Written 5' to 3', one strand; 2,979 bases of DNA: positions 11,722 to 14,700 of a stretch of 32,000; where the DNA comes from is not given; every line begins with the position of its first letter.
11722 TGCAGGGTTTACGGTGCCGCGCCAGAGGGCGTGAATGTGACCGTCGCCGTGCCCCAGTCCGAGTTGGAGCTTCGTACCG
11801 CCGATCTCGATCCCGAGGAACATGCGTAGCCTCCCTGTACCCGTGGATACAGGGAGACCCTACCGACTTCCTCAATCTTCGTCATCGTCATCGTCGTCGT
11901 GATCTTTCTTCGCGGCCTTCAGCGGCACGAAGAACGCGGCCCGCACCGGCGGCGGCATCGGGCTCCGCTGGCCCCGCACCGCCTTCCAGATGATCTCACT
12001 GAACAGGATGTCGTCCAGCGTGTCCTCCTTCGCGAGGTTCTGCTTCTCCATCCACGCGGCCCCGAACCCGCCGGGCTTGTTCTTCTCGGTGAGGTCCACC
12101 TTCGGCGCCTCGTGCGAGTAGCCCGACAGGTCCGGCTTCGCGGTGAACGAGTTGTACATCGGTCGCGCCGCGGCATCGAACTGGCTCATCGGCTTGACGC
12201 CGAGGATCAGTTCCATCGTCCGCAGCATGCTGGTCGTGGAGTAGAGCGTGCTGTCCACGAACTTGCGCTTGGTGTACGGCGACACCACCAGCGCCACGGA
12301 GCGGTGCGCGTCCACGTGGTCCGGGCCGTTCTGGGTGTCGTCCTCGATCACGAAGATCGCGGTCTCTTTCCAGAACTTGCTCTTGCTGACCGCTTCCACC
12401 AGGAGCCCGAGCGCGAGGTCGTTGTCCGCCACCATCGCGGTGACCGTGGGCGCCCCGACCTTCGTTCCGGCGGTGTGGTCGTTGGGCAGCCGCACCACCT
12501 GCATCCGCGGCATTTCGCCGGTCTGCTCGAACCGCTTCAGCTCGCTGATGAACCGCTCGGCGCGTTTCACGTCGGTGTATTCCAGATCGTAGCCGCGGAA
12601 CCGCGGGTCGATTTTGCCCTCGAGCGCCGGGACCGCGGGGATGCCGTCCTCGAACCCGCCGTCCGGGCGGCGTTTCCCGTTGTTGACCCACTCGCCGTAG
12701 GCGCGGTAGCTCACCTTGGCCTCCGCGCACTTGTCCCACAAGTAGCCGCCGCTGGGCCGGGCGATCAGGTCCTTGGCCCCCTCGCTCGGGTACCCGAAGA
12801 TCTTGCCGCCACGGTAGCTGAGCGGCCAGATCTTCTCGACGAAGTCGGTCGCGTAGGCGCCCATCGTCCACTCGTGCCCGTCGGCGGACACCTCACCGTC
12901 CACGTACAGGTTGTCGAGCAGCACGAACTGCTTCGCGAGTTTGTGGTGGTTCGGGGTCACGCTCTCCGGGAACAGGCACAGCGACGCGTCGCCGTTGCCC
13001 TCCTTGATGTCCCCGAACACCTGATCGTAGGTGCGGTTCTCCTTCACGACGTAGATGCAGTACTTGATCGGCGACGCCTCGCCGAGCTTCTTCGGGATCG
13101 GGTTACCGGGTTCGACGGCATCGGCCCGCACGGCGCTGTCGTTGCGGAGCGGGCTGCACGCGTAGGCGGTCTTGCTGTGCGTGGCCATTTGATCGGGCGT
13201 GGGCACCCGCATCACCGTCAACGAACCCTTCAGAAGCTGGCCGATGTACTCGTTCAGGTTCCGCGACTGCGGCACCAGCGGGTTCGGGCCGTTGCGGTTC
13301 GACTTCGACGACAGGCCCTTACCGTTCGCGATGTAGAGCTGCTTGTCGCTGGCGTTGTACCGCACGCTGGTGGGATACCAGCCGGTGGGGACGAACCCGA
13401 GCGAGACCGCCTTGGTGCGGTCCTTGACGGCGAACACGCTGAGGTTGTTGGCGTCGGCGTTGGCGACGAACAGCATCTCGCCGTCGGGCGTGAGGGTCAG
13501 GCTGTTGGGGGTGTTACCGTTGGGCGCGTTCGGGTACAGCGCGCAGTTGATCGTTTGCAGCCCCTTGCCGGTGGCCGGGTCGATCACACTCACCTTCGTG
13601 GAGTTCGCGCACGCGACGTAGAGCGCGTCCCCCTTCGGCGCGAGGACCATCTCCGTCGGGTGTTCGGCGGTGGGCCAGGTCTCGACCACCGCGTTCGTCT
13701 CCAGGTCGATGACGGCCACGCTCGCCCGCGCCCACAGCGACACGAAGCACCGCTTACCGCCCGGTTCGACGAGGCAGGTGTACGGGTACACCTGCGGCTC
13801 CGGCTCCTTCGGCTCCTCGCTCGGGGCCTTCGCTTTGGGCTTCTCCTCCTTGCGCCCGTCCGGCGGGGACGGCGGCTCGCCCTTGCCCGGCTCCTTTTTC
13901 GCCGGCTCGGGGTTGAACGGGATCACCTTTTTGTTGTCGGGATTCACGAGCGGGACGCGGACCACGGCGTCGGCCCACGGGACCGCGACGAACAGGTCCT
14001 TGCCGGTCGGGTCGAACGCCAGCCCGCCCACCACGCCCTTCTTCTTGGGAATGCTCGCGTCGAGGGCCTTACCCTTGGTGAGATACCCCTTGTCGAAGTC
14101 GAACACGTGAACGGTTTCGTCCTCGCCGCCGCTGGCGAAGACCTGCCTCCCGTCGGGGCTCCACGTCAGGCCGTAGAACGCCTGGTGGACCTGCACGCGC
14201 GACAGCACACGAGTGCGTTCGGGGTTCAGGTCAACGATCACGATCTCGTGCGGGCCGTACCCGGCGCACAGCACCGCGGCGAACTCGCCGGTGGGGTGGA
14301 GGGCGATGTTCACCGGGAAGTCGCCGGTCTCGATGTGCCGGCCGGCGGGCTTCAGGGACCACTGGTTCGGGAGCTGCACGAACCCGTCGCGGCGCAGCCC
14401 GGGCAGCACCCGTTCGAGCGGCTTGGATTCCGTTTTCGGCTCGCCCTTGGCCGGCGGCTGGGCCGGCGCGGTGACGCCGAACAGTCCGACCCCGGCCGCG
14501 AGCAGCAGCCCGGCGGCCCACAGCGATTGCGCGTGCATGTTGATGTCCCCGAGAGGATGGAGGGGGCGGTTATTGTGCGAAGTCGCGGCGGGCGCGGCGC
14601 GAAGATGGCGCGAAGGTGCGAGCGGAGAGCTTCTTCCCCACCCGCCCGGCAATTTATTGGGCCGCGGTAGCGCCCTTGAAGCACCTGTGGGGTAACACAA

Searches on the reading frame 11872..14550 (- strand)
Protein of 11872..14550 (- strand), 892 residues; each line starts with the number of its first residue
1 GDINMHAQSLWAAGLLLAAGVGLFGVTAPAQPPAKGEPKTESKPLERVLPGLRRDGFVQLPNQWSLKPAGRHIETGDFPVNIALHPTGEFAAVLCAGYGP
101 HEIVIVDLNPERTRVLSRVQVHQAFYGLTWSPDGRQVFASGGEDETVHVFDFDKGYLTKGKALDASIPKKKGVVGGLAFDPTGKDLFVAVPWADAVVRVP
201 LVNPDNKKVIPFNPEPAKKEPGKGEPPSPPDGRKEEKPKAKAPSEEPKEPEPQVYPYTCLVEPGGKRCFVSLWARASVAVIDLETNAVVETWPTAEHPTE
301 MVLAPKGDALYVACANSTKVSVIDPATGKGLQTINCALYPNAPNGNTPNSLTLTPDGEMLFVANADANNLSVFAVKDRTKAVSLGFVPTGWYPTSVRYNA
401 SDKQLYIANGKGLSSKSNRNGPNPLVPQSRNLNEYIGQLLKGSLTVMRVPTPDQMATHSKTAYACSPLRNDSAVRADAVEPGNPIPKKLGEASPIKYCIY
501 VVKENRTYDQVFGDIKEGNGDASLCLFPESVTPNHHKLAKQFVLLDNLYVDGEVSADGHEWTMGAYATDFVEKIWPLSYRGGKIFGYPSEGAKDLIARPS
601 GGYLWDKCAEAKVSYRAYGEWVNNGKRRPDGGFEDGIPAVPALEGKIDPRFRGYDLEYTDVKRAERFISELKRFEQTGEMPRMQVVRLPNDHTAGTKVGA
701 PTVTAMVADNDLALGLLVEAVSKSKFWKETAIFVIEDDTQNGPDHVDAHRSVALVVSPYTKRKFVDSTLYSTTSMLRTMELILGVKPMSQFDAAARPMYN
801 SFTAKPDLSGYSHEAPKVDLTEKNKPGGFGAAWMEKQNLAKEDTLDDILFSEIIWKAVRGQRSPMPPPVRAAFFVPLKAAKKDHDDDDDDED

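Call 20: search_protein_families(library=pfam, proteins=[window:11872-14550:-], max_evalue=0.01)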
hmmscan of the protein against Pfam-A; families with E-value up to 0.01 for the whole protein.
window:11872-14550:- (892 aa): 15 families
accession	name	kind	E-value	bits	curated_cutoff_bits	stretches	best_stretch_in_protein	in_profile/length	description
PF25174.1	Beta-prop_THOC3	-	5.3e-12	45.7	305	1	124-198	4-72/272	THOC3 beta-propeller domain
PF10282.15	Lactonase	-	1.9e-10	41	21.7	1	301-410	196-310/344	Lactonase, 7-bladed beta-propeller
PF04185.19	Phosphoesterase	-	2.7e-10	40.4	23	1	522-785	97-355/356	Phosphoesterase family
PF08450.18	SGL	-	2.5e-09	37.5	26.3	1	126-199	137-210/246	SMP-30/Gluconolactonase/LRE-like region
PF24807.1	WD40_CDC20-Fz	-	7.8e-08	32.4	200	1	93-187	105-193/292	CDC20/Fizzy WD40 domain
PF24814.1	WD40_Prp19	-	4e-06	26.5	320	1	81-185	96-191/281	Prp19 WD40 domain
PF23414.1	Beta-prop_EML_2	-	4.2e-06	26.8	90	0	268-382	12-117/266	Echinoderm microtubule-associated protein second beta-propeller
PF25168.1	Beta-prop_WDR36-Utp21_2nd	-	8.1e-06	25.8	84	0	76-157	198-274/335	WDR36/Utp21 second beta-propeller domain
PF16819.11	DUF5074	-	2e-05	24.3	27.2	1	277-414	164-315/353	Domain of unknown function (DUF5074)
PF00400.38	WD40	-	2.8e-05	24.9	27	1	120-151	8-39/39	WD domain, G-beta repeat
PF12894.13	ANAPC4_WD40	-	7.5e-05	23.3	22.9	0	122-157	38-72/91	Anaphase-promoting complex subunit 4 WD40 domain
PF21783.3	YNCE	-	0.00013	21.9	27.1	0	268-340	256-328/339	YNCE-like beta-propeller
PF25460.1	Beta-prop_Aladin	-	0.0003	20.5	171.1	0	93-150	125-180/340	Aladin seven-bladed propeller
PF24796.1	WDR55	-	0.0016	18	200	0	72-159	3-89/296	WDR55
PF24817.1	WD40_WDHD1_1st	-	0.0033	17.1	109.9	0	70-188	172-282/291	WDHD1 first WD40 domain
